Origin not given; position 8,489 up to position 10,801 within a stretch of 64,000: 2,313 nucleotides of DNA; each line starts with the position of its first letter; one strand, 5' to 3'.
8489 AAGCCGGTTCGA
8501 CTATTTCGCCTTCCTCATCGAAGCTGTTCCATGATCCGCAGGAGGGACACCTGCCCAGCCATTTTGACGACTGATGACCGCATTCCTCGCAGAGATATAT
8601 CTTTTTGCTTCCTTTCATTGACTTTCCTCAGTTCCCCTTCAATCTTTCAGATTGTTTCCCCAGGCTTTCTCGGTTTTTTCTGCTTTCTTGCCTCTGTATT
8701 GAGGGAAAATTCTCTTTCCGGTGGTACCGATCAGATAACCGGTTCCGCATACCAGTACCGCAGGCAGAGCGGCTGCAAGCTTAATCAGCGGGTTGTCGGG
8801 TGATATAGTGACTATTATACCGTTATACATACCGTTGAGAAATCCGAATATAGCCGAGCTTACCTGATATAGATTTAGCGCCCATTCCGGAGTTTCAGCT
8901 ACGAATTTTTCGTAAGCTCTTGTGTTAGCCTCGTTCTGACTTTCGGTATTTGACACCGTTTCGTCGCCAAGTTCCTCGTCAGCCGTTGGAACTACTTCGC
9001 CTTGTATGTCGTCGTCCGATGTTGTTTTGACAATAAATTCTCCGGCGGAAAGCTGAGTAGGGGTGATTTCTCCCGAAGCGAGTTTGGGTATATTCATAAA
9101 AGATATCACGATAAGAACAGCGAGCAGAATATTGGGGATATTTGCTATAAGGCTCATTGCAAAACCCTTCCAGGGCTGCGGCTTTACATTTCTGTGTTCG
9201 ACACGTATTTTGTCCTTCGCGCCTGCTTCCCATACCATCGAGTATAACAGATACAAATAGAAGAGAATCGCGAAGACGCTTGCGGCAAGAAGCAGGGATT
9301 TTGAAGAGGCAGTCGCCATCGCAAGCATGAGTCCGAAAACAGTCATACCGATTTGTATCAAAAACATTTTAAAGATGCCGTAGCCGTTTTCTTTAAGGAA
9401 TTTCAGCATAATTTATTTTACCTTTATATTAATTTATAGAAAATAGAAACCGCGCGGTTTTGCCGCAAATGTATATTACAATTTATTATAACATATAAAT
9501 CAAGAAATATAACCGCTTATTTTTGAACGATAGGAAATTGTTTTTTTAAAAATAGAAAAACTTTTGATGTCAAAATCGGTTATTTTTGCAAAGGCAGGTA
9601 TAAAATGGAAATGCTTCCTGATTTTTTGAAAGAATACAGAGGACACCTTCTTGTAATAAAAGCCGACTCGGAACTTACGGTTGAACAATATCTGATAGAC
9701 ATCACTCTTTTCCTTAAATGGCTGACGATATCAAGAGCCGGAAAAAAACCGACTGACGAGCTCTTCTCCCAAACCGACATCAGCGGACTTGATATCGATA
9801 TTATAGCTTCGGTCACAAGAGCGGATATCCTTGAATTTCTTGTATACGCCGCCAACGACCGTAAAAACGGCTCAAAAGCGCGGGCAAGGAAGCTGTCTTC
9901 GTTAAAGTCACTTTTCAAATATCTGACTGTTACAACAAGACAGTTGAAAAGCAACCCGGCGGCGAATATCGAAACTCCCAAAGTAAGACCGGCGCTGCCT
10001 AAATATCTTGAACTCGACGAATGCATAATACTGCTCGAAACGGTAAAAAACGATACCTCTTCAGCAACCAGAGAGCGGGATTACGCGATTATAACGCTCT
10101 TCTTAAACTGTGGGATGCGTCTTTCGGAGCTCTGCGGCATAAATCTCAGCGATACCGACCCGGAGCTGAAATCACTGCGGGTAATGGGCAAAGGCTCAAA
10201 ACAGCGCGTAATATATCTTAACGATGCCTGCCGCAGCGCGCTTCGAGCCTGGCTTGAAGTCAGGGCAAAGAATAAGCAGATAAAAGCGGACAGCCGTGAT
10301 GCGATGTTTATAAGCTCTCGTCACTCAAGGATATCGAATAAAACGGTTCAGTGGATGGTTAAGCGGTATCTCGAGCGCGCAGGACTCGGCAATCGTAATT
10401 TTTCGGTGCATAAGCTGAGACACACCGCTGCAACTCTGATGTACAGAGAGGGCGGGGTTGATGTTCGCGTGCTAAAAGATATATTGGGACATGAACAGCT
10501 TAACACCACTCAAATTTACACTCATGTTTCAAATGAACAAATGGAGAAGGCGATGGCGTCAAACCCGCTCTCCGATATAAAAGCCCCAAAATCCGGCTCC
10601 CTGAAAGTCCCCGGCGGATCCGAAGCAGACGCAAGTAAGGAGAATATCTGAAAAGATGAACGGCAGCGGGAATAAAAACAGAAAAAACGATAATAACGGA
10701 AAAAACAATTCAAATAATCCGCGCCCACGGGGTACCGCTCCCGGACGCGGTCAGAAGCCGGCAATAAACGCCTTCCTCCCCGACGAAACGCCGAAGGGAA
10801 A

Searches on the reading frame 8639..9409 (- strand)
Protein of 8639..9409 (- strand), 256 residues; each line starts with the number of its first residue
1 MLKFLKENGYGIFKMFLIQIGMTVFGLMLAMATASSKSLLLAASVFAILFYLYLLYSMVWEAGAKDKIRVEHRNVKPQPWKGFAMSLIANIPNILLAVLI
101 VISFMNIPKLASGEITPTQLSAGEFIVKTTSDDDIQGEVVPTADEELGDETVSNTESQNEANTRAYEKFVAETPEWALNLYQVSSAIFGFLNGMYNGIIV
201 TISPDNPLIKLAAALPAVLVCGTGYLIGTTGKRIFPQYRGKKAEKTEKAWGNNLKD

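Call 49: search_protein_families(library=padloc, proteins=[window:8639-9409:-], max_evalue=0.01)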
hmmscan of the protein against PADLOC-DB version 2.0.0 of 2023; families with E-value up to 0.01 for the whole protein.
window:8639-9409:- (256 aa): 0 families

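Call 50: search_protein_families(library=pfam, proteins=[window:8639-9409:-], max_evalue=0.1)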
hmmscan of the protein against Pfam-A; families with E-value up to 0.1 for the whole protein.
window:8639-9409:- (256 aa): 2 families
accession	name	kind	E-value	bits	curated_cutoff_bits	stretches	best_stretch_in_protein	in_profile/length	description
PF06808.19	DctM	-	0.00082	18.8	23.8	1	20-105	150-228/413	Tripartite ATP-independent periplasmic transporter, DctM component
PF01036.24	Bac_rhodopsin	-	0.056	13.3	24.6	1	6-64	95-154/224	Bacteriorhodopsin-like protein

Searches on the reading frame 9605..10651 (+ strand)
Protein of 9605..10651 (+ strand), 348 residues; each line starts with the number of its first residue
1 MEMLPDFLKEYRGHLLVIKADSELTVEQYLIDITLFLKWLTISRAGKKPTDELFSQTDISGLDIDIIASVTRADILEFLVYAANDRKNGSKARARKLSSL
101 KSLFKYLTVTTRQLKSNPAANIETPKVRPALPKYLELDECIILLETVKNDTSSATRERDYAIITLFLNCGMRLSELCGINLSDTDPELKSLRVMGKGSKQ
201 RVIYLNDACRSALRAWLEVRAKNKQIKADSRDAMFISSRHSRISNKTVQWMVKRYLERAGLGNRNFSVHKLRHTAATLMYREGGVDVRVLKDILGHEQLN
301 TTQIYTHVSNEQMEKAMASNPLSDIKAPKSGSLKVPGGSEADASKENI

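Call 46: find_encoding_contigs(protein=window:9605-10651:+, flank=10000, max_places=1)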
Protein window:9605-10651:+ (348 aa): 17 contigs read that carry it; 1 place shown.
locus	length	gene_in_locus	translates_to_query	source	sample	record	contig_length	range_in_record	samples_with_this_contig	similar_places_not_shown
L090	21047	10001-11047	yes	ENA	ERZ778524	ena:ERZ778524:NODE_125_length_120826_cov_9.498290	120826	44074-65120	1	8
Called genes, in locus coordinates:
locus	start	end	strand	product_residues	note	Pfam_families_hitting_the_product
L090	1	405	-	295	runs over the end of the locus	PF03755:YicC-like_N, PF08340:YicC-like_C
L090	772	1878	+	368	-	PF14307:Glyco_tran_WbsX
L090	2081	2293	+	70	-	PF04023:FeoA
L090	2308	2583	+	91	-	PF04023:FeoA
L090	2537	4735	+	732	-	PF01926:MMR_HSR1, PF02421:FeoB_N, PF17910:FeoB_Cyto, PF07670:Gate, PF07664:FeoB_C, PF07670:Gate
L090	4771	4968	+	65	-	PF12669:FeoB_associated (weak)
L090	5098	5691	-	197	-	PF00156:Pribosyltran (weak)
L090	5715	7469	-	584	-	PF09972:DUF2207, PF20990:DUF2207_C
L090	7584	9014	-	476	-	PF18073:Zn_ribbon_LapB, PF03796:DnaB_C (weak), PF06745:ATPase, PF13481:AAA_25, PF23442:DUF7125 (weak), PF00004:AAA, PF06745:ATPase (weak), PF13541:ChlI, +2 more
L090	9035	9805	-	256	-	-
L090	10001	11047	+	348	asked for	PF02899:Phage_int_SAM_1 (faint), PF00589:Phage_integrase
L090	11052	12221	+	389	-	PF00768:Peptidase_S11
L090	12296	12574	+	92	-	PF04023:FeoA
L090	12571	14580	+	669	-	PF00009:GTP_EFTU (faint), PF01926:MMR_HSR1, PF02421:FeoB_N, PF09439:SRPRB (weak), PF17910:FeoB_Cyto, PF07670:Gate, PF07664:FeoB_C, PF07670:Gate, +1 more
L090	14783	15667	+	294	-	PF00144:Beta-lactamase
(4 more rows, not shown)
